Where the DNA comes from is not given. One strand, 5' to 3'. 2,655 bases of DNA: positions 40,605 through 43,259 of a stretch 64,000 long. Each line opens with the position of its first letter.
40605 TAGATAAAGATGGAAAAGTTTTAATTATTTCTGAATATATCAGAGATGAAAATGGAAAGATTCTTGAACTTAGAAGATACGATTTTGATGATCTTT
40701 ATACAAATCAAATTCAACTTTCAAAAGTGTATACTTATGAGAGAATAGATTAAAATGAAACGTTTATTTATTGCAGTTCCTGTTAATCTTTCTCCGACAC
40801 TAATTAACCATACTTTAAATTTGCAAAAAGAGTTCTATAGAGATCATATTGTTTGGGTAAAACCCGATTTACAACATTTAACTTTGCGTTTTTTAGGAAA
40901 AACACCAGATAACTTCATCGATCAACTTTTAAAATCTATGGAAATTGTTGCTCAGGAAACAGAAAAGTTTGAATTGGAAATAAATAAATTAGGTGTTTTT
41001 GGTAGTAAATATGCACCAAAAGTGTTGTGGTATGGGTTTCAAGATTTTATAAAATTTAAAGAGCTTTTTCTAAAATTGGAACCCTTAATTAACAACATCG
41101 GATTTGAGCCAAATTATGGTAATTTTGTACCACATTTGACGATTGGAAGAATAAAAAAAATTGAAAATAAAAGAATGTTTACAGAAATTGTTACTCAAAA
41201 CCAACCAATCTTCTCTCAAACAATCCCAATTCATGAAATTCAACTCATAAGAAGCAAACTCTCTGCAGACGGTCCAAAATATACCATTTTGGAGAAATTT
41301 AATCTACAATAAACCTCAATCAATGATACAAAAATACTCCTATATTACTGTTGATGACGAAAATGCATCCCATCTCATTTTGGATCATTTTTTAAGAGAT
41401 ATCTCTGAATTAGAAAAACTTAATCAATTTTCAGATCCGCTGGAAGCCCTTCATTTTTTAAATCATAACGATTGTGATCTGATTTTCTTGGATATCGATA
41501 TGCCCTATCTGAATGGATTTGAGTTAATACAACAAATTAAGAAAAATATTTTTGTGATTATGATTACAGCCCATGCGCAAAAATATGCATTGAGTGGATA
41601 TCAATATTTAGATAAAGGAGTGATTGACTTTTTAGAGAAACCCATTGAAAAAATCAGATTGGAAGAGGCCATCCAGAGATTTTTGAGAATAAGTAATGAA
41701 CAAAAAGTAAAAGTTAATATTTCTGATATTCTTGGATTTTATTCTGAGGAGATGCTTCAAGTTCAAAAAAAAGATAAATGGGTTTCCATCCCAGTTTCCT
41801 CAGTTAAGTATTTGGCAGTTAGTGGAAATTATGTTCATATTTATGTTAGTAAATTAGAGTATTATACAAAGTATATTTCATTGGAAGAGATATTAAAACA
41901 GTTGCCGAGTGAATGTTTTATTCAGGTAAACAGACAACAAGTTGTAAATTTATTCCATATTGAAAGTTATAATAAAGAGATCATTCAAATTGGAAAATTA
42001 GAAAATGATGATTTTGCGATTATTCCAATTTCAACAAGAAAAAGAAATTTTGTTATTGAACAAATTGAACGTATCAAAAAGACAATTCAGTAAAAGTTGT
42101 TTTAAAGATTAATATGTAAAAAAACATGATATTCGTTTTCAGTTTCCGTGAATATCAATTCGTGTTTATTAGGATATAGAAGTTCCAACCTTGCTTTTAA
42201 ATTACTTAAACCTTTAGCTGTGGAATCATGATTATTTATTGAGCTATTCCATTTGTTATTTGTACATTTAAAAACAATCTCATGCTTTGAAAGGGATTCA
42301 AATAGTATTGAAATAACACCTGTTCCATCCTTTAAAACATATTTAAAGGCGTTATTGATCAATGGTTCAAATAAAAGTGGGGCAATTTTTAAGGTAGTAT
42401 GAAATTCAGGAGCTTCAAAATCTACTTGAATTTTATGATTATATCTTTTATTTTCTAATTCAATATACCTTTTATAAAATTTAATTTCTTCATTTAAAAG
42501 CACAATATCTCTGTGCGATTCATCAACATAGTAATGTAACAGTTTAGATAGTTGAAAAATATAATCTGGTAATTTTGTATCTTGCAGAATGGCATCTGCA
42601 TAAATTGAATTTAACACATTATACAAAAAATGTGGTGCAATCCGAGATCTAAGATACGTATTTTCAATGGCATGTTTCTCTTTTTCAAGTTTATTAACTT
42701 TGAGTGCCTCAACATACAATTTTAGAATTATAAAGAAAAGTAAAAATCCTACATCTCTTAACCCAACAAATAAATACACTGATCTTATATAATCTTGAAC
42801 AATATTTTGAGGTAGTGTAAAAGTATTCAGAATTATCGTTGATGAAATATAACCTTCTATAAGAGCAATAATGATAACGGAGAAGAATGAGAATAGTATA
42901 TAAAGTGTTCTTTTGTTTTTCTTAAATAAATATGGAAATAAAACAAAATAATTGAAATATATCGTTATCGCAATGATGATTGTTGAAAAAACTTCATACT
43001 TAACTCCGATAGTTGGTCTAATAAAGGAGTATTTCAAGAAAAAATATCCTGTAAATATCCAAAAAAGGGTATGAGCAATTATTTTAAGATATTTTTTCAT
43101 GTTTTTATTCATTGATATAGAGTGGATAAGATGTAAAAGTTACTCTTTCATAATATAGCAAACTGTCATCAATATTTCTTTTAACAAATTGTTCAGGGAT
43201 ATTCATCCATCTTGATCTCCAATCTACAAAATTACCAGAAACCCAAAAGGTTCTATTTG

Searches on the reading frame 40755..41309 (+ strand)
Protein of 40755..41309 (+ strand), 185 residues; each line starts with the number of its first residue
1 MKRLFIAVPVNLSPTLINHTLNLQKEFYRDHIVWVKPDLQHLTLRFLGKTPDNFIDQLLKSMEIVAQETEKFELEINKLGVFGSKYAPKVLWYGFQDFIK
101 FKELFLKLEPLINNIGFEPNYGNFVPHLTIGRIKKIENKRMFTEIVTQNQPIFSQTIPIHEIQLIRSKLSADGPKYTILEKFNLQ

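Call 61: search_protein_families(library=pfam, proteins=[window:40755-41309:+], max_evalue=0.001)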
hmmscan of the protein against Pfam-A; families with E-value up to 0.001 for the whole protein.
window:40755-41309:+ (185 aa): 2 families
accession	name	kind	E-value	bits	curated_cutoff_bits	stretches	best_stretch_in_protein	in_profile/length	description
PF02834.22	LigT_PEase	-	1.7e-20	73.4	23.3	2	20-92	11-87/87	LigT like Phosphoesterase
PF13563.12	2_5_RNA_ligase2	-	2e-10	41.3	27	1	41-167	27-148/152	2'-5' RNA ligase superfamily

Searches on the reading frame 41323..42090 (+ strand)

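Call 61: search_protein_families(library=pfam, proteins=[window:41323-42090:+], max_evalue=0.001)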
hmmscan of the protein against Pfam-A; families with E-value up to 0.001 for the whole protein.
window:41323-42090:+ (256 aa): 2 families
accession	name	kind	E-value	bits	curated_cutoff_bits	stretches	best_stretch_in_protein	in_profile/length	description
PF00072.30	Response_reg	-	5.2e-20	72.1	30.2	1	9-118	3-111/111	Response regulator receiver domain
PF04397.21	LytTR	-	1.1e-10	42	22.6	1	151-240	1-89/98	LytTr DNA-binding domain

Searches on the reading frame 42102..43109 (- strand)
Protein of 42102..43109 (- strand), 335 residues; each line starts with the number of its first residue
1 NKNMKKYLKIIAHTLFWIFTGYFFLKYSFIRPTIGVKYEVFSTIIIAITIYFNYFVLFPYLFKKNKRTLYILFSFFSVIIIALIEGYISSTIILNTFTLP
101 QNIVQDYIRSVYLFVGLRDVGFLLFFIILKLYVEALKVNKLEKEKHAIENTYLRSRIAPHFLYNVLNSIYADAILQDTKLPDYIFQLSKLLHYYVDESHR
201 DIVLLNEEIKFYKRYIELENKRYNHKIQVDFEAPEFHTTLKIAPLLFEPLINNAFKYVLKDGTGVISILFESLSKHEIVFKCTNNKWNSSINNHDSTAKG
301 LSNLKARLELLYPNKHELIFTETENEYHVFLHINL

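Call 61: search_protein_families(library=pfam, proteins=[window:42102-43109:-], max_evalue=0.001)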
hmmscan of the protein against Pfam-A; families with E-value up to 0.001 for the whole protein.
window:42102-43109:- (335 aa): 1 family
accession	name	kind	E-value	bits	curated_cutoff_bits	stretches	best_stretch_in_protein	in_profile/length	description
PF06580.19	His_kinase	-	7.5e-19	68.2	25.2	1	150-226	3-80/81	Histidine kinase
